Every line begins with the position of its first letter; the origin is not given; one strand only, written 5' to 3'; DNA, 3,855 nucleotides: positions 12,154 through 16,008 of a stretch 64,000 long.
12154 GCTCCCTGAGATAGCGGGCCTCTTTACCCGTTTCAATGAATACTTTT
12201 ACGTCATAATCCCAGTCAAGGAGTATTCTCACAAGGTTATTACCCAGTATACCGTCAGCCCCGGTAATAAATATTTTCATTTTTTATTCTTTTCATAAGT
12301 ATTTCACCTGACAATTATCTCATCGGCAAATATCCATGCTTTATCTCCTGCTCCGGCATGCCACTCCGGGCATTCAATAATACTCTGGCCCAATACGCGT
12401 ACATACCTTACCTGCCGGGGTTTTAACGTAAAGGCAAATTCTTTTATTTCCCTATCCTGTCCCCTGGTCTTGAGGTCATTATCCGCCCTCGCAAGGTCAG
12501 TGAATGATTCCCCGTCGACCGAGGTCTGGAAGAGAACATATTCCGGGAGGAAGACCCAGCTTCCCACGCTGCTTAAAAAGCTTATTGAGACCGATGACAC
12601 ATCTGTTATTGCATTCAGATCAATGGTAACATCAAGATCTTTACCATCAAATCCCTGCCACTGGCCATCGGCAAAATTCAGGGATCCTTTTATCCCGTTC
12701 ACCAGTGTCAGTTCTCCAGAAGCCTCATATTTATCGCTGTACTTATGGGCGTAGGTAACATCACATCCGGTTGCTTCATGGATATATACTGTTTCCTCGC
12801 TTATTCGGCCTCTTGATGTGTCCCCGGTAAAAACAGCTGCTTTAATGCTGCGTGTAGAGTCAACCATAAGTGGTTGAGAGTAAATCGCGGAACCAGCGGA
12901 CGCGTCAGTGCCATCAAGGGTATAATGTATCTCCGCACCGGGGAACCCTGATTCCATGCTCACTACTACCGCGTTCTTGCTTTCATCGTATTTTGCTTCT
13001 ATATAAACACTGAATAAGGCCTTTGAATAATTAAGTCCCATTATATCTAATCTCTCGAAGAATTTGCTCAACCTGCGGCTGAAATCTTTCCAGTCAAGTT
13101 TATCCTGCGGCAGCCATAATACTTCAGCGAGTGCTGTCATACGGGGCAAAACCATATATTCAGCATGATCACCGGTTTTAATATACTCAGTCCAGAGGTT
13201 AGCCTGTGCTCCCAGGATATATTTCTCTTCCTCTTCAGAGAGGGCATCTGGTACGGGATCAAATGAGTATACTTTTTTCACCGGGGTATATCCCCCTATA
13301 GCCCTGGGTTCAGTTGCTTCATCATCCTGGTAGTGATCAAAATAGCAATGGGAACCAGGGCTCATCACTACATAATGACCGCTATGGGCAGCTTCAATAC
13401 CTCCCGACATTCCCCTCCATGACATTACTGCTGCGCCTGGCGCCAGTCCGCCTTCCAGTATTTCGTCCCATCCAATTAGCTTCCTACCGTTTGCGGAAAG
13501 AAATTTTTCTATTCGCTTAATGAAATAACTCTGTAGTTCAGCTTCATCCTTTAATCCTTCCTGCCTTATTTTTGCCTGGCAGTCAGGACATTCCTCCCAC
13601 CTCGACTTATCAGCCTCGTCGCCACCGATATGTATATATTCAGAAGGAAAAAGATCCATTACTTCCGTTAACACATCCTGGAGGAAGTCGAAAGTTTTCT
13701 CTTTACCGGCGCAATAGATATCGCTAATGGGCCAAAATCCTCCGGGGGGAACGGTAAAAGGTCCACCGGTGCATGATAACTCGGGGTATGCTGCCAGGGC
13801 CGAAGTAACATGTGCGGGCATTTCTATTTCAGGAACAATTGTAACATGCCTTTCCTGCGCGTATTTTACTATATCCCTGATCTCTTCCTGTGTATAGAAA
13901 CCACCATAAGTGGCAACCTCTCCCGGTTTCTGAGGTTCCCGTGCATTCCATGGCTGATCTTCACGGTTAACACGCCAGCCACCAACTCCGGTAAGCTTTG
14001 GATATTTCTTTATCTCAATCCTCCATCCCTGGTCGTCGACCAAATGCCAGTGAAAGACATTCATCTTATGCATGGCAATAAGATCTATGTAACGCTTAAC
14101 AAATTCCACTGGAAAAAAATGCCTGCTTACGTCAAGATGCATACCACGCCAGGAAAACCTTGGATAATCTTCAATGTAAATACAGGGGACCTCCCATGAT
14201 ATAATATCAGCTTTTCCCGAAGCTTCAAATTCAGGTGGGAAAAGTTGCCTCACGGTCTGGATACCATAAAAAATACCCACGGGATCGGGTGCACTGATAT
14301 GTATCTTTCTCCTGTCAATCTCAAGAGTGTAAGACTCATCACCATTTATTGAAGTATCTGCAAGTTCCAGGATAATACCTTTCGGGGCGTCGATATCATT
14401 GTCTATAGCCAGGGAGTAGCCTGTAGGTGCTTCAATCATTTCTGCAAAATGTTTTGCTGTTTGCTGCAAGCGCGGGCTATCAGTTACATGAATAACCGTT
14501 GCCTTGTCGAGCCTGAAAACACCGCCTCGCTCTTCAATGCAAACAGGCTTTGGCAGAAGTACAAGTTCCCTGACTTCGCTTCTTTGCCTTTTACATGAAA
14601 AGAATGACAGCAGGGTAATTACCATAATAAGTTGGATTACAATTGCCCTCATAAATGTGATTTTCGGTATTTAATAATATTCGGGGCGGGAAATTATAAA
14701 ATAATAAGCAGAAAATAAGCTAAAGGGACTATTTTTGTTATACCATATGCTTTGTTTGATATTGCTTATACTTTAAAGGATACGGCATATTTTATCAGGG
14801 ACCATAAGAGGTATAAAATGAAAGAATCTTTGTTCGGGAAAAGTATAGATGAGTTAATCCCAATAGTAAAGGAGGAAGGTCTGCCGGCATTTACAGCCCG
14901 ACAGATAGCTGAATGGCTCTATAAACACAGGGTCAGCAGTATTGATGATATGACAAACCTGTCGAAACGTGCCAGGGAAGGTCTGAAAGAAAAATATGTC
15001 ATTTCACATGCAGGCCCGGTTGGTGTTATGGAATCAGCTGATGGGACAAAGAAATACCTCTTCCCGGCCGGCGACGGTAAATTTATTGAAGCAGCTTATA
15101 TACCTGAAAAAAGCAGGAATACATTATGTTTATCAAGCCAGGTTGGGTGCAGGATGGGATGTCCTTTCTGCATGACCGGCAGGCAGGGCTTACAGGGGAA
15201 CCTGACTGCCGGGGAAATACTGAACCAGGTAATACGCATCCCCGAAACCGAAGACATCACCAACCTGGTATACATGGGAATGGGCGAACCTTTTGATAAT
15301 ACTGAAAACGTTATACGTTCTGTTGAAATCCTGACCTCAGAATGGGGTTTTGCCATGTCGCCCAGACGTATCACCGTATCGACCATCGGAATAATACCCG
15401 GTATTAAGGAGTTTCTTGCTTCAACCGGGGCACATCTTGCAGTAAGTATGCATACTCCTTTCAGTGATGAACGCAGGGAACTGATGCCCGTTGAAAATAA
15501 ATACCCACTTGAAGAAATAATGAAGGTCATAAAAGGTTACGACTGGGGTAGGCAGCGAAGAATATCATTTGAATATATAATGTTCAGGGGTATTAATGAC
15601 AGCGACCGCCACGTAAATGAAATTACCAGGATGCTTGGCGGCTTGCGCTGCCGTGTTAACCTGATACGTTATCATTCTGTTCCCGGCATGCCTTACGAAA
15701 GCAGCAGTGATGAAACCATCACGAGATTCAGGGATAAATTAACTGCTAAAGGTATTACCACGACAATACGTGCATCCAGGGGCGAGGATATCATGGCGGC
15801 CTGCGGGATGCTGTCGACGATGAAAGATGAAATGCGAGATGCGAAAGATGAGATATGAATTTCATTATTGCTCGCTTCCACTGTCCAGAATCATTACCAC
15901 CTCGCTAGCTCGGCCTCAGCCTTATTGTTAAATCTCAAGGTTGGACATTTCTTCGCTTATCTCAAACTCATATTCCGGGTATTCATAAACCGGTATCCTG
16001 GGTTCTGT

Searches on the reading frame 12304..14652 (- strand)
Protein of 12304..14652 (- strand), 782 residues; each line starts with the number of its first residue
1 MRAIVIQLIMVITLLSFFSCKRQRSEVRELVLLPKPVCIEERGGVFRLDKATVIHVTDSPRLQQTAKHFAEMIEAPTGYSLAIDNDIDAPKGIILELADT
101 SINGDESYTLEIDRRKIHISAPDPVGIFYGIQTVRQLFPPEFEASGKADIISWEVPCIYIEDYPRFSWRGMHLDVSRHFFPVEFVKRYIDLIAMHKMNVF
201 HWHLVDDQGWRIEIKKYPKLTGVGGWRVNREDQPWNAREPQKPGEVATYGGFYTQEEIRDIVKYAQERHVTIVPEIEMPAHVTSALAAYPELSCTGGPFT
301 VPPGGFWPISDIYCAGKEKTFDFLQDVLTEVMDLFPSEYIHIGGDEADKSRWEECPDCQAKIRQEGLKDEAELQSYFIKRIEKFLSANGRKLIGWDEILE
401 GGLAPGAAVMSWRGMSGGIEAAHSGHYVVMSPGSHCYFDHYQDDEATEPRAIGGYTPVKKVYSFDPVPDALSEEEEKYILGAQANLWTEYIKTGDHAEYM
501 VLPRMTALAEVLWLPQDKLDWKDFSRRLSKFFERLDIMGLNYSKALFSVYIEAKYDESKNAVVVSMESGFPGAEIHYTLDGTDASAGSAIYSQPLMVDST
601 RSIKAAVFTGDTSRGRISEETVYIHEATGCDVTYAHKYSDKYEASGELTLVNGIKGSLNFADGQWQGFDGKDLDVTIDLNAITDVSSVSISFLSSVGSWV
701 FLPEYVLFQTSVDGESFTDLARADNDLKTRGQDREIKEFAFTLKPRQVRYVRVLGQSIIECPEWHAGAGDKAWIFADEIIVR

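Call 8: search_protein_families(library=pfam, proteins=[window:12304-14652:-])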
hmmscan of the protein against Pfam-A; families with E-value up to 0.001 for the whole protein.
window:12304-14652:- (782 aa): 6 families
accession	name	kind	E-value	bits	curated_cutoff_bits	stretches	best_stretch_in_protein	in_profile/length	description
PF00728.28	Glyco_hydro_20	-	2.8e-124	415.4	22.3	1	166-515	1-347/348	Glycosyl hydrolase family 20, catalytic domain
PF02838.20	Glyco_hydro_20b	-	1.7e-21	77.7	26.1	1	32-163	4-124/124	Glycosyl hydrolase family 20, domain 2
PF13287.12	Fn3_assoc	-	3.6e-12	46.6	23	1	565-621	2-58/59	Fn3 associated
PF13290.12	CHB_HEX_C_1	-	1.6e-11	44.4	22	1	560-617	8-65/67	Chitobiase/beta-hexosaminidase C-terminal domain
PF00754.31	F5_F8_type_C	-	8.4e-07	29.6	28.2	1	662-757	23-114/127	F5/8 type C domain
PF14845.11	Glycohydro_20b2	-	0.00015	22.9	27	1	101-137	93-130/130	beta-acetyl hexosaminidase like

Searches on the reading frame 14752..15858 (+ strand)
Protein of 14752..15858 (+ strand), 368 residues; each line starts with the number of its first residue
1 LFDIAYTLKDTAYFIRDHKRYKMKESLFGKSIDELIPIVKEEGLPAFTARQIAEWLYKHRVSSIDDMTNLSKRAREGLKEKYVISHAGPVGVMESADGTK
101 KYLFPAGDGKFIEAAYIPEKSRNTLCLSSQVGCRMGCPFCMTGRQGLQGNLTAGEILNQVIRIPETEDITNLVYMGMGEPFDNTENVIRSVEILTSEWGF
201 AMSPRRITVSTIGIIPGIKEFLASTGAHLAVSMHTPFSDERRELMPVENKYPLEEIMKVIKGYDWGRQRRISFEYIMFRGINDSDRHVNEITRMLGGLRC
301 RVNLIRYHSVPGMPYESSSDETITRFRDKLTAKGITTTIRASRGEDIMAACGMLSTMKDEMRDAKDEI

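Call 8: search_protein_families(library=pfam, proteins=[window:14752-15858:+])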
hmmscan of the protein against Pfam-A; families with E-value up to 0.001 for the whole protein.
window:14752-15858:+ (368 aa): 2 families
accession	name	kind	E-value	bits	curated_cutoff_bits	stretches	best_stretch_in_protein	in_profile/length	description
PF04055.27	Radical_SAM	-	4.4e-15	56.7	29.5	1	129-286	3-159/166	Radical SAM superfamily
PF21016.3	RlmN_N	-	2e-11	43.9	24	1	28-84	4-60/60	Ribosomal RNA large subunit methyltransferase N-terminal domain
